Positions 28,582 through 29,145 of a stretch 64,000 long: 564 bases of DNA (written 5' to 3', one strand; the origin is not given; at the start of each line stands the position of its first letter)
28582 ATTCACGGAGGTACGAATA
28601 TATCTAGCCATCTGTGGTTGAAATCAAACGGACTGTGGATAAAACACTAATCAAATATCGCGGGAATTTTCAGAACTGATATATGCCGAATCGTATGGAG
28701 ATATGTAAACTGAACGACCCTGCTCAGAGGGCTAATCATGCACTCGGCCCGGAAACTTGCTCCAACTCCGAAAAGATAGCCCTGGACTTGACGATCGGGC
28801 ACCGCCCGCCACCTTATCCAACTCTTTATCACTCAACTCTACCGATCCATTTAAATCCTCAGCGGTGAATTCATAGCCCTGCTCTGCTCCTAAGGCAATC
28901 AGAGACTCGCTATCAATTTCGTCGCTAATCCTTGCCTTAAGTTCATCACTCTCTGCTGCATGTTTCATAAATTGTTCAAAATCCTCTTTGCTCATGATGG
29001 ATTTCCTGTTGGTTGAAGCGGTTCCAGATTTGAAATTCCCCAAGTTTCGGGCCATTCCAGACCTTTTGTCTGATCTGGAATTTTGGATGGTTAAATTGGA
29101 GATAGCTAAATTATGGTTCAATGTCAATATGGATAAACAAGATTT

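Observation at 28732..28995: Orphan Nif11-type leader peptide precursor with a Cys-free core, sitting in a decayed locus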

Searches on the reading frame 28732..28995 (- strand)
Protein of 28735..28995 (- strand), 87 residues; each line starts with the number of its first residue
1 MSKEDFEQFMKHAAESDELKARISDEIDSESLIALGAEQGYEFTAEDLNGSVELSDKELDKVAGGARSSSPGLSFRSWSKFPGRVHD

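Call 3: search_protein_families(library=ncbifam, proteins=[window:28735-28995:-], max_evalue=1)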
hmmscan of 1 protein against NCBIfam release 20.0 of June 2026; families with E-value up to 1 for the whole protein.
seq(87 aa): 7 families
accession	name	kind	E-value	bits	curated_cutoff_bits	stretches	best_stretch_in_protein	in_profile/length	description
TIGR03798.1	leader_Nif11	subfamily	9.2e-12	45.1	32.3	1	1-65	1-68/68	Nif11-like leader peptide family RiPP precursor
NF038167.1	cyan_ocin_like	subfamily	0.00029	21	32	1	49-71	6-28/72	CTB family bacteriocin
NF046113.1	BLP_Lacticasei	subfamily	0.0069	16.4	40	1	53-78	11-38/46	bacteriocin-like peptide, LSEI_2386 family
TIGR03898.1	lanti_MRSA_kill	subfamily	0.076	13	23.5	1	50-65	29-44/44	mersacidin/lichenicidin family type 2 lantibiotic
TIGR01847.1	bacteriocin_sig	domain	0.092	13.5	15.7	1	53-65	3-15/15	bacteriocin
NF040664.1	HEC_x9_TCC_lant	equivalog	0.12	12.6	46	1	53-67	2-16/39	lacticin 481 family lantibiotic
TIGR03793.1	leader_NHLP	domain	0.12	12.2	50.9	1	51-65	63-77/77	NHLP leader peptide family RiPP precursor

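Call 4: search_protein_families(library=pfam, proteins=[window:28735-28995:-], max_evalue=1)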
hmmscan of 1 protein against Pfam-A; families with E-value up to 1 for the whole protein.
seq(87 aa): 4 families
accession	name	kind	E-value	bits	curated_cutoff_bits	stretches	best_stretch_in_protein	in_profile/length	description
PF07862.16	Nif11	-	2.2e-11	44.3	23.8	1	1-48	1-48/48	Nif11 domain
PF04604.19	L_biotic_typeA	-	0.044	14.1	21.7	1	53-68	14-29/50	Type-A lantibiotic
PF24039.1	DUF7348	-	0.11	13.1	27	1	14-64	3-53/70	Domain of unknown function (DUF7348)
PF15935.10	RnlA_toxin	-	0.33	11.7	27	1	1-30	10-39/87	RNase LS, bacterial toxin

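Call 7: find_homologous_proteins(query=window:28735-28995:-, max_evalue=0.001)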
Query seq(87 aa) (87 aa): 3 proteins with E <= 0.001 among 5 candidates.
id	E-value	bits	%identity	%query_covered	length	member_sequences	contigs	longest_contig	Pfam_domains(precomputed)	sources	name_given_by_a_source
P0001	1.3e-45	171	95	100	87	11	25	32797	PF07862.17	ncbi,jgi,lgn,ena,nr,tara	ncbi:MAG: Nif11-like leader peptide family natural product precursor [Desulfobacterales bacterium]|j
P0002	1.9e-41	157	86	100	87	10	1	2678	PF07862.17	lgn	-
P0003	1.5e-33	132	77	100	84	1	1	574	PF07862.17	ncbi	-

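Call 9: find_encoding_contigs(protein=P0001, flank=10000, max_places=8)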
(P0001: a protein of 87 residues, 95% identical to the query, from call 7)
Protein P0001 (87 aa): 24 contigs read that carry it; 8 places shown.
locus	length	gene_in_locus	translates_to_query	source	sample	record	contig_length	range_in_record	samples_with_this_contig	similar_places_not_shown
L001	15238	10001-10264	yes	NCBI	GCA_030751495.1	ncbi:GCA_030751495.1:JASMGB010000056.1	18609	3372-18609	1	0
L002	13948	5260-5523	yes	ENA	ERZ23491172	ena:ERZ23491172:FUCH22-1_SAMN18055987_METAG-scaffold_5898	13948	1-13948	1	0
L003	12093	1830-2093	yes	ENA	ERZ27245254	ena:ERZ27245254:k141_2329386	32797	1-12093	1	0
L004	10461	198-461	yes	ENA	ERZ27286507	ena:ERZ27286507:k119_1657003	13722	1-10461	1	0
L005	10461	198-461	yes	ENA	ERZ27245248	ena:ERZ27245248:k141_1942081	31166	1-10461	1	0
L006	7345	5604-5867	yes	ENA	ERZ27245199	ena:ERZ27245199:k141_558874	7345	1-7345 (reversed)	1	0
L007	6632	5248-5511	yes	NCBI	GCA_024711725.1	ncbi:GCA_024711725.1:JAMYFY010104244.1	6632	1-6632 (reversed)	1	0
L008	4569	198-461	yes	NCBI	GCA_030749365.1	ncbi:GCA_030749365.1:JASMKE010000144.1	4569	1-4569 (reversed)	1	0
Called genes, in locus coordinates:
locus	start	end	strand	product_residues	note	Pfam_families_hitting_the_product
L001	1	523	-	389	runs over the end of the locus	PF19293:CdaA_N (weak), PF02457:DAC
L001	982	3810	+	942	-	PF00133:tRNA-synt_1, PF01921:tRNA-synt_1f (faint), PF09334:tRNA-synt_1g, PF01406:tRNA-synt_1e, PF08264:Anticodon_1, PF06827:zf-FPG_IleRS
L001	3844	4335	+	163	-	PF01252:Peptidase_A8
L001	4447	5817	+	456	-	PF06144:DNA_pol3_delta (weak), PF21694:DNA_pol3_delta_C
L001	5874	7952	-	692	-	PF04879:Molybdop_Fe4S4, PF00384:Molybdopterin, PF01568:Molydop_binding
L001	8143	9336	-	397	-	PF07690:MFS_1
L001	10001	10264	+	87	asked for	PF07862:Nif11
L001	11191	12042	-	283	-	-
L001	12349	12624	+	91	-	PF00216:Bac_DNA_binding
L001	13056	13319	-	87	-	-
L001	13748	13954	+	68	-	-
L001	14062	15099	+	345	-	PF01118:Semialdhyde_dh, PF22698:Semialdhyde_dhC_1, PF02774:Semialdhyde_dhC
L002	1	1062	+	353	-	?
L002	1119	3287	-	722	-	PF04879:Molybdop_Fe4S4, PF00384:Molybdopterin, PF01568:Molydop_binding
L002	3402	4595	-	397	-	PF07690:MFS_1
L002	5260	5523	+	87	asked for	PF07862:Nif11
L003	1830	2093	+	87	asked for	PF07862:Nif11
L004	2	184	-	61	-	?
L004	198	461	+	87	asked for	PF07862:Nif11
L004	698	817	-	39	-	PF21349:RUBY_RBDX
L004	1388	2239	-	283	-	-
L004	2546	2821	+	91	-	PF00216:Bac_DNA_binding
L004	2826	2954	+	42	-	-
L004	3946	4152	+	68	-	-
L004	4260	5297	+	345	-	PF01118:Semialdhyde_dh, PF22698:Semialdhyde_dhC_1, PF02774:Semialdhyde_dhC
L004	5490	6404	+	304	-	PF00763:THF_DHG_CYH, PF02882:THF_DHG_CYH_C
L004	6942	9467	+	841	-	PF07517:SecA_DEAD, PF00270:DEAD (weak), PF01043:SecA_PP_bind, PF21090:P-loop_SecA, PF07516:SecA_SW, PF02810:SEC-C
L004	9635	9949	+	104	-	PF02617:ClpS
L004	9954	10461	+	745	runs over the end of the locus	PF02861:Clp_N, PF23569:NBD_SMAX1 (weak), PF00004:AAA, PF17871:AAA_lid_9, PF00004:AAA, PF07724:AAA_2, PF07728:AAA_5, PF10431:ClpB_D2-small, +8 more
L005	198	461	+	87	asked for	PF07862:Nif11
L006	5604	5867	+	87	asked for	PF07862:Nif11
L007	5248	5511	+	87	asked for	PF07862:Nif11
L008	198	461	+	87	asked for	PF07862:Nif11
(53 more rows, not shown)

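Call 10: find_encoding_contigs(protein=P0002, flank=10000, max_places=4)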
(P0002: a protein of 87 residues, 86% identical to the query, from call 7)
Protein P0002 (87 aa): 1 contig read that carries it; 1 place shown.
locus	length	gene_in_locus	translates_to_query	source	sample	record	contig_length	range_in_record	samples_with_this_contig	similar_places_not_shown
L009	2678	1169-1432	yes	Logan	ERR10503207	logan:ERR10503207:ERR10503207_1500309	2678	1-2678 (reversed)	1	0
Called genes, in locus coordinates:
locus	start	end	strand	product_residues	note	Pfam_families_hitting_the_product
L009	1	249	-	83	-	?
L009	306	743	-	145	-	PF00034:Cytochrom_C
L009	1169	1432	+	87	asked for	PF07862:Nif11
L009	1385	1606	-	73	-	-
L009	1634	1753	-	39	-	PF21349:RUBY_RBDX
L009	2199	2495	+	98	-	-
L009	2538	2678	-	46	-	?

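Call 14: find_related_loci(query=A1, collection=genome_contigs, flank=10000)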
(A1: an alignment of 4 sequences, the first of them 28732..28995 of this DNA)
Query A1 (87 aa) in genome_contigs; peptide patterns used: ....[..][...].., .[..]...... (x = any residue, [..] = any of these).
170 stretches matched a pattern; 13 encode a relative of the query (tblastn E <= 1e-3); 13 distinct loci.
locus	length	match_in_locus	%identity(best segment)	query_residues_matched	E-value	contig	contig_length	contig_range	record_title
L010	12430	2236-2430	68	1-65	5e-23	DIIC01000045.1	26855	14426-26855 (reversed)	MAG TPA_asm: Proteobacteria bacterium UBA5680 UBA5680_contig_3667, whole genome shotgun sequence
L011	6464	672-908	53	1-83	1e-22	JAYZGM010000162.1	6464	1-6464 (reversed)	MAG: Acidobacteriota bacterium isolate XB_MAG19 DB_MAG19_0162, whole genome shotgun sequence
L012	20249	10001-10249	49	1-78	2e-21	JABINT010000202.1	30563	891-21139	MAG: Acidiferrobacteraceae bacterium isolate SI060_bin51 k141_422549, whole genome shotgun sequence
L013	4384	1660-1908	49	1-78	2e-21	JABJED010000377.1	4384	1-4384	MAG: Gammaproteobacteria bacterium isolate SI073_bin94 k141_1538838, whole genome shotgun sequence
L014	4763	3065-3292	52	1-77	8e-21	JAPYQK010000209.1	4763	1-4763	MAG: Longimicrobiales bacterium isolate PW2.metabat2.149 PW2_20160_length_4763_cov_6.386788, whole genome shotgun sequen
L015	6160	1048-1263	54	1-66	2e-20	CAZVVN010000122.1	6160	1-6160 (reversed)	MAG TPA_asm: uncultured Acidiferrobacteraceae bacterium isolate SRP260945_co1_432 genome assembly, contig: NODE_24375_le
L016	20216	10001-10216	51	1-66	1e-17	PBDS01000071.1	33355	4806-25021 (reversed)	MAG: Proteobacteria bacterium isolate SP340 52936, whole genome shotgun sequence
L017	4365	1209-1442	44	1-78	2e-16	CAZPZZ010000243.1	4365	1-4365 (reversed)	MAG TPA_asm: uncultured Vicinamibacteraceae bacterium isolate SRP092796_co3_772 genome assembly, contig: NODE_56303_leng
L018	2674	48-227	52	1-60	3e-16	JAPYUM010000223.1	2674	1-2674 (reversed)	MAG: Vicinamibacterales bacterium isolate PW8.metabat2.112 PW8_47629_length_2674_cov_19.344024, whole genome shotgun seq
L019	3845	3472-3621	68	1-50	3e-16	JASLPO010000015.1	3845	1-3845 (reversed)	MAG: Gammaproteobacteria bacterium isolate Arabian11_MAG_61 c_000000202469, whole genome shotgun sequence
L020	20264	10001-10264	36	1-75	1e-9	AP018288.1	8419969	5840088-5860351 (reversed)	Nostoc sp. NIES-4103 DNA, nearly complete genome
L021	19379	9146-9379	37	1-65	1e-6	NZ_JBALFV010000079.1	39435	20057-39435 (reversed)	MAG: Nostoc sp. isolate S5 bin 2 NODE_67_length_39435_cov_11.024276, whole genome shotgun sequence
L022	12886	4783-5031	51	1-78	2e-21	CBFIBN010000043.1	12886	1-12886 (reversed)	MAG: Arenicellales bacterium isolate Co_bin_555_indstr genome assembly, contig: Co_bin_555_indstr_c43, whole genome shot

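Call 19: search_protein_representatives(alignment_id=A1)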
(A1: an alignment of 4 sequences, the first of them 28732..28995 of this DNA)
Query: 4 sequences, 87 profile positions. Proteins with E-value up to 0.001 (for the whole library): 623; up to 1e-10: 208; up to 1e-30: 1. The best 150 are listed.
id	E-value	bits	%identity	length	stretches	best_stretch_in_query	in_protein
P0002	1.3e-52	192.1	-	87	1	1-87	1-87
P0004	1.9e-24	101.9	-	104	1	1-67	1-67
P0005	5.8e-24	100.3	-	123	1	1-76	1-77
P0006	7.2e-24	100.0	-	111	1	1-66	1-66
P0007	1.2e-23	99.3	-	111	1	1-74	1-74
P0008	1.4e-23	99.1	-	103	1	1-68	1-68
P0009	1.9e-23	98.7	-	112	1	1-66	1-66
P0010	2.2e-23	98.5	-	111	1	1-71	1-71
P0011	3.6e-23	97.8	-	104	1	1-67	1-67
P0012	5.3e-23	97.3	-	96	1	1-69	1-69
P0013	5.6e-23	97.2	-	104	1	1-70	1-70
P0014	5.8e-23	97.1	-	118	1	1-70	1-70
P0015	6.6e-23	97.0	-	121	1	1-67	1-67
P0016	6.9e-23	96.9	-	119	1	1-69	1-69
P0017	1.5e-22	95.8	-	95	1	1-67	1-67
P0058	2.8e-20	88.5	-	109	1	1-68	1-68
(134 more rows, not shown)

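Call 25: search_protein_families(library=pfam, proteins=[L012:4195-5352:+, L012:5349-7520:+, L012:7566-8351:+, L012:8781-9689:-, L012:10755-12332:+, L012:12335-13954:-, L012:14660-15982:-, L012:3031-4086:-, L012:15807-17003:-, L012:17016-18194:-], max_evalue=0.00001)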
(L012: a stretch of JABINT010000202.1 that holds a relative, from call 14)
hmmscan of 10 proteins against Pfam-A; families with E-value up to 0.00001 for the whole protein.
L012:4195-5352:+ (385 aa): 3 families
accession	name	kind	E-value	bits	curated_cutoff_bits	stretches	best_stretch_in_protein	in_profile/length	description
PF02770.24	Acyl-CoA_dh_M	-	8e-21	74.5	33.3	1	130-226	1-97/97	Acyl-CoA dehydrogenase, middle domain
PF02771.21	Acyl-CoA_dh_N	-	2e-17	64.1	22.9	1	16-126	4-113/113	Acyl-CoA dehydrogenase, N-terminal domain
PF00441.29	Acyl-CoA_dh_1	-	2.8e-06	28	22.4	1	282-382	55-149/150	Acyl-CoA dehydrogenase, C-terminal domain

L012:5349-7520:+ (723 aa): 4 families
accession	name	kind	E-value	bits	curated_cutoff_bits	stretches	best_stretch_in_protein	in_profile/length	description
PF13549.11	ATP-grasp_5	-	2.5e-58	197.5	27.6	1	494-712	5-220/221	ATP-grasp domain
PF13607.11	Succ_CoA_lig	-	2.4e-39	134.7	27.4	1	172-308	3-138/138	Succinyl-CoA ligase like flavodoxin domain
PF13380.12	CoA_binding_2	-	6.9e-16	59.2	22.8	1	16-138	1-110/116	CoA binding domain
PF02629.25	CoA_binding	-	2e-09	38.5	22.3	1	17-106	5-97/97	CoA binding domain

L012:7566-8351:+ (261 aa): 2 families
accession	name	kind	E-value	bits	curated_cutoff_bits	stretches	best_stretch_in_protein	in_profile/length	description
PF00378.25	ECH_1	-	1.8e-54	185.1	27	1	15-260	4-250/251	Enoyl-CoA hydratase/isomerase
PF16113.10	ECH_2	-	8.4e-35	121.3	27.2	1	28-195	13-183/335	Enoyl-CoA hydratase/isomerase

L012:8781-9689:- (302 aa): 2 families
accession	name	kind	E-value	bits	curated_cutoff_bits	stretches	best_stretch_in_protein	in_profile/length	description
PF00583.31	Acetyltransf_1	-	2.6e-12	47.5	20.7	1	21-109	16-104/116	Acetyltransferase (GNAT) family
PF13508.13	Acetyltransf_7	-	2.6e-07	31.3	27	0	38-103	5-66/84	Acetyltransferase (GNAT) domain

L012:10755-12332:+ (525 aa): 2 families
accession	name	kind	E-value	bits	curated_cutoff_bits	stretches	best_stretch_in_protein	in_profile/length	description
PF04055.27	Radical_SAM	-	3e-26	93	29.5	1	147-306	2-161/166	Radical SAM superfamily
PF13186.11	SPASM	-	2.8e-10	40.8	21.5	1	377-421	1-50/67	Iron-sulfur cluster-binding domain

L012:12335-13954:- (539 aa): 2 families
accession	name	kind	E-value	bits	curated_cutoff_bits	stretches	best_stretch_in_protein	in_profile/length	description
PF00501.34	AMP-binding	-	4.7e-69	233.5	29.9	1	37-389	3-384/384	AMP-binding enzyme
PF13193.12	AMP-binding_C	-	1.1e-11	45.9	24.5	1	440-514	1-76/76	AMP-binding enzyme C-terminal domain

L012:14660-15982:- (440 aa): 3 families
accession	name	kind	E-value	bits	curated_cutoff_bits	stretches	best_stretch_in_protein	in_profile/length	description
PF00441.29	Acyl-CoA_dh_1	-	1.2e-23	84.4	22.4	1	298-425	10-136/150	Acyl-CoA dehydrogenase, C-terminal domain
PF02770.24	Acyl-CoA_dh_M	-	7.8e-16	58.5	33.3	1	184-277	1-97/97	Acyl-CoA dehydrogenase, middle domain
PF02771.21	Acyl-CoA_dh_N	-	3.9e-12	47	22.9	1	69-171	1-103/113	Acyl-CoA dehydrogenase, N-terminal domain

L012:3031-4086:- (351 aa): 1 family
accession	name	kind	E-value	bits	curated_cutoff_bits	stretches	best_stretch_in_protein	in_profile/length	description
PF00441.29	Acyl-CoA_dh_1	-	1.7e-15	57.9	22.4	1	202-314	19-127/150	Acyl-CoA dehydrogenase, C-terminal domain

L012:15807-17003:- (398 aa): 3 families
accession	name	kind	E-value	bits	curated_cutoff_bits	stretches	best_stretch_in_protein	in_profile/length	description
PF00441.29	Acyl-CoA_dh_1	-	1.4e-21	77.6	22.4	1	231-396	1-150/150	Acyl-CoA dehydrogenase, C-terminal domain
PF02770.24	Acyl-CoA_dh_M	-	3.8e-21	75.5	33.3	1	125-219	1-97/97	Acyl-CoA dehydrogenase, middle domain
PF02771.21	Acyl-CoA_dh_N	-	1.1e-19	71.3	22.9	1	6-120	1-112/113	Acyl-CoA dehydrogenase, N-terminal domain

L012:17016-18194:- (392 aa): 2 families
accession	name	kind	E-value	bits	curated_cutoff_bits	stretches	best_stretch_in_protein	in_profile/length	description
PF00108.29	Thiolase_N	-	9.3e-59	199.3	26.4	1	5-261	2-259/260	Thiolase, N-terminal domain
PF02803.24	Thiolase_C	-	1e-45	154.8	27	1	270-390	2-122/123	Thiolase, C-terminal domain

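Call 26: search_protein_families(library=pfam, proteins=[L010:621-1511:-, L010:2704-3258:+, L010:3853-5193:+, L010:5225-5839:+, L010:5993-7270:+, L010:7448-9862:+, L016:6687-8324:+, L016:8914-9414:+, L016:10522-11397:-, L016:11416-12255:-], max_evalue=0.00001)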
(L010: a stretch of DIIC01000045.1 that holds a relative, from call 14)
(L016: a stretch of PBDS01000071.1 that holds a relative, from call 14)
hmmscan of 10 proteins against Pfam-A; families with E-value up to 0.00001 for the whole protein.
L010:621-1511:- (296 aa): 7 families
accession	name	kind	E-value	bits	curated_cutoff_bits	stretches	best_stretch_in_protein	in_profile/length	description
PF13847.12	Methyltransf_31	-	8.9e-17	61.6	27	1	65-171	4-113/145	Methyltransferase domain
PF08241.18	Methyltransf_11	-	2e-16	60.8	21.2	1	69-165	1-93/95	Methyltransferase domain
PF13649.12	Methyltransf_25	-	3.5e-16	60.1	27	1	68-163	1-97/97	Methyltransferase domain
PF08242.18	Methyltransf_12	-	7e-12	46.4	30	1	69-164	1-97/98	Methyltransferase domain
PF01209.24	Ubie_methyltran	-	7.5e-10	39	20.1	1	56-188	39-169/233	ubiE/COQ5 methyltransferase family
PF02390.23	Methyltransf_4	-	1.2e-07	31.8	24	1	66-125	3-62/173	Putative methyltransferase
PF13489.12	Methyltransf_23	-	4.1e-06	27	27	1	63-220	21-162/164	Methyltransferase domain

L010:2704-3258:+ (184 aa): 0 families

L010:3853-5193:+ (446 aa): 3 families
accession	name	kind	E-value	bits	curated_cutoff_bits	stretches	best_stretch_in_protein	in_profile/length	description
PF05697.18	Trigger_N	-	2.4e-43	148.3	22.2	1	5-147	1-143/144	Bacterial trigger factor protein (TF)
PF05698.19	Trigger_C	-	1.5e-32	113.3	22.7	1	267-419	2-162/162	Bacterial trigger factor protein (TF) C-terminus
PF00254.34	FKBP_C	-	8.3e-16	58.5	21.1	1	161-241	4-93/94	FKBP-type peptidyl-prolyl cis-trans isomerase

L010:5225-5839:+ (204 aa): 1 family
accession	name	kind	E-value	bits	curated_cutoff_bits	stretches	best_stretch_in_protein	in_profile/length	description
PF00574.28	CLP_protease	-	8.2e-87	290.2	20.2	1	23-202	2-181/182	Clp protease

L010:5993-7270:+ (425 aa): 7 families
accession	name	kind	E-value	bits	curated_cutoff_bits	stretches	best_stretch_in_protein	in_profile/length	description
PF07724.20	AAA_2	-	1.9e-33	116.3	27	1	113-310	3-165/166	AAA domain (Cdc48 subfamily)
PF06689.19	zf-C4_ClpX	-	1.3e-19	70.2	27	1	15-51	2-39/39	ClpX C4-type zinc finger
PF00004.35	AAA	-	9.9e-17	62.1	21.2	1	116-241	1-99/131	ATPase family associated with various cellular activities (AAA)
PF10431.15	ClpB_D2-small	-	2e-11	44.2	21.9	1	317-393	1-73/81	C-terminal, D2-small domain, of ClpB protein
PF13401.12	AAA_22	-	7.6e-07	29.9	27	1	112-193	4-99/130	AAA domain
PF07728.20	AAA_5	-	2.1e-06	28.2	22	0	115-192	1-80/139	AAA domain (dynein-related subfamily)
PF05496.18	RuvB_N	-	2.5e-06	27.8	27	1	75-194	6-100/159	Holliday junction DNA helicase RuvB P-loop domain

L010:7448-9862:+ (804 aa): 6 families
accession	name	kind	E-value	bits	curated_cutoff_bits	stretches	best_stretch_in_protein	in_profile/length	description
PF05362.19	Lon_C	-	3e-95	318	21.1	1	571-773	2-204/205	Lon protease (S16) C-terminal proteolytic domain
PF02190.22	LON_substr_bdg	-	2e-52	178.5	28.7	1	12-202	2-199/200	ATP-dependent protease La (LON) substrate-binding domain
PF22667.2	Lon_lid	-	3.2e-21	75.2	27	1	513-566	1-54/57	Lon protease AAA+ ATPase lid domain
PF00004.35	AAA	-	6.1e-21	75.7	21.2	1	353-490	1-127/131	ATPase family associated with various cellular activities (AAA)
PF07728.20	AAA_5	-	1.4e-08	35.3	22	1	353-477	2-125/139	AAA domain (dynein-related subfamily)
PF13541.12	ChlI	-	2.5e-06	27.8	27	1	661-741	41-121/121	Subunit ChlI of Mg-chelatase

L016:6687-8324:+ (545 aa): 2 families
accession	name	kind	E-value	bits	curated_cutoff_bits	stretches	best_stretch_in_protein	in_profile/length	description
PF00501.34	AMP-binding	-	2.4e-53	181.8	29.9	1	28-392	3-384/384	AMP-binding enzyme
PF13193.12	AMP-binding_C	-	5.1e-13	50.2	24.5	1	442-517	1-76/76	AMP-binding enzyme C-terminal domain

L016:8914-9414:+ (166 aa): 1 family
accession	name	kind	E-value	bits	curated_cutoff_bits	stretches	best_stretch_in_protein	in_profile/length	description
PF13279.12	4HBT_2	-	3.3e-34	118.4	25.5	1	20-141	1-122/122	Thioesterase-like superfamily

L016:10522-11397:- (291 aa): 3 families
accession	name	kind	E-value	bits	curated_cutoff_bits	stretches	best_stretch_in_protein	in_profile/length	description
PF02195.25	ParB_N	-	4.1e-37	126.5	26.3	1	28-121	2-95/95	ParB N-terminal domain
PF17762.8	HTH_ParB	-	1.6e-35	121.8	22.6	1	123-221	1-100/102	ParB HTH domain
PF23552.2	ParB_C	-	9.8e-19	67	23.8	1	235-283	1-50/50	ParB dimerisation domain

L016:11416-12255:- (279 aa): 7 families
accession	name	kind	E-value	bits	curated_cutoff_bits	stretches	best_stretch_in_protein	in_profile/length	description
PF13614.12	AAA_31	-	2.2e-59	200.8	27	1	2-178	1-176/177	AAA domain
PF01656.29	CbiA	-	4e-27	95.1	25.4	1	5-230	1-125/125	CobQ/CobB/MinD/ParA nucleotide binding domain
PF06564.18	CBP_BcsQ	-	1.3e-13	51.4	21.3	1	4-240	3-223/234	Cellulose biosynthesis protein BcsQ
PF09140.17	MipZ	-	5.5e-10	39.4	20.7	0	4-42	2-40/262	ATPase MipZ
PF00142.24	Fer4_NifH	-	2.2e-08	34.4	25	1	10-249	7-243/271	4Fe-4S iron sulfur cluster binding proteins, NifH/frxC family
PF10609.15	ParA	-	3.1e-08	33.8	27.1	1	2-40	3-41/246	NUBPL iron-transfer P-loop NTPase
PF02374.21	ArsA_ATPase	-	6.1e-07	29.4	24.3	1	3-44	2-42/305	Anion-transporting ATPase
